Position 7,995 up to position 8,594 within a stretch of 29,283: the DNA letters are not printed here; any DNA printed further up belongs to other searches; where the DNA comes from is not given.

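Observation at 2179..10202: ECF sigma, ZAS anti-sigma, LTXXQ protein, His/Cys-rich secreted protein and a tripartite RND efflux pump in one co-directional array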

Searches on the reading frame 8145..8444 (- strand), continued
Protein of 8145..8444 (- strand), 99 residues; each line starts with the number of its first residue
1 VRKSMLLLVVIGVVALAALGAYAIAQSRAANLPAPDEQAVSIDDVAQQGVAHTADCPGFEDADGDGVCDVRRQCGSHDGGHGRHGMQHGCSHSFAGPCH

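Call 44: fold_search(model_id=the predicted structure, library=pdb)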
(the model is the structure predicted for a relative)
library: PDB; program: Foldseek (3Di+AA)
matches with E <= 10: 367; with E <= 0.001: 0
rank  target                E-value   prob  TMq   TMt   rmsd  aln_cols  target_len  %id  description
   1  3itf_A                2.1e-02  1.00  0.39  0.59   4.1       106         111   22  Structural basis for the inhibitory function of the CPXP adaptor protein (released 2011-01-26)
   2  5io8_A                2.7e-02  1.00  0.44  0.72   3.1        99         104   17  Salmonella Typhimurium VirG-like (STV) protein at 2.19 Angstrom resolution solved by Iodine SAD. (released 2017-03-15)
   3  4wwf_A                2.7e-02  1.00  0.46  0.72   3.6       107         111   17  High-resolution structure of two Ni-bound forms of the M123C mutant of C. metallidurans CnrXs (released 2015-02-11)
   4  3epv_A                2.7e-02  1.00  0.44  0.68   3.3       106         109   18  X-ray Structure of the Metal-sensor CnrX in both the Apo- and Copper-bound Forms (released 2008-11-25)
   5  3qzc_A                3.1e-02  1.00  0.40  0.62   3.3        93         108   22  Structure of the periplasmic stress response protein CpxP (released 2011-03-23)
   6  2y3b                  3.2e-02  1.00  0.48  0.74   2.8       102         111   16  Co-bound form of Cupriavidus metallidurans CH34 CnrXs (released 2011-03-30)
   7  3zg1_D                3.7e-02  1.00  0.45  0.70   3.0       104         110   17  NI-BOUND FORM OF M123A MUTANT OF CUPRIAVIDUS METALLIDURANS CH34 CNRXS (released 2013-10-23)
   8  9rxe_MODEL_1_A        3.9e-02  0.99  0.31  0.50  11.2       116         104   20  Solution structure of the HR1c domain of human PKN1 (released 2025-12-31)
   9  2y39                  4.4e-02  1.00  0.47  0.73   2.5        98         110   16  Ni-bound form of Cupriavidus metallidurans CH34 CnrXs (released 2011-03-30)
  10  6owz_B                6.0e-02  0.94  0.30  0.53   4.4        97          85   24  Spy H96L:Im7 L19pI-Phe complex; multiple anomalous datasets contained herein for element identification (released 2019-05-29)
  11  4wwb                  6.3e-02  1.00  0.47  0.73   2.8       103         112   16  High-resolution structure of the Ni-bound form of the Y135F mutant of C. metallidurans CnrXs (released 2015-02-11)
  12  3lay_F                7.6e-02  1.00  0.36  0.75   2.3        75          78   16  Alpha-Helical barrel formed by the decamer of the zinc resistance-associated protein (STM4172) from Salmonella enteric (released 2010-01-19)
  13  3lay_H                7.6e-02  1.00  0.36  0.72   2.4        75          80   16  Alpha-Helical barrel formed by the decamer of the zinc resistance-associated protein (STM4172) from Salmonella enteric (released 2010-01-19)
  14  3zg1_A                8.6e-02  1.00  0.45  0.70   3.1       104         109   17  NI-BOUND FORM OF M123A MUTANT OF CUPRIAVIDUS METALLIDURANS CH34 CNRXS (released 2013-10-23)
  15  2y3h_D                9.7e-02  1.00  0.46  0.73   2.8       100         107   16  E63Q mutant of Cupriavidus metallidurans CH34 CnrXs (released 2011-03-30)
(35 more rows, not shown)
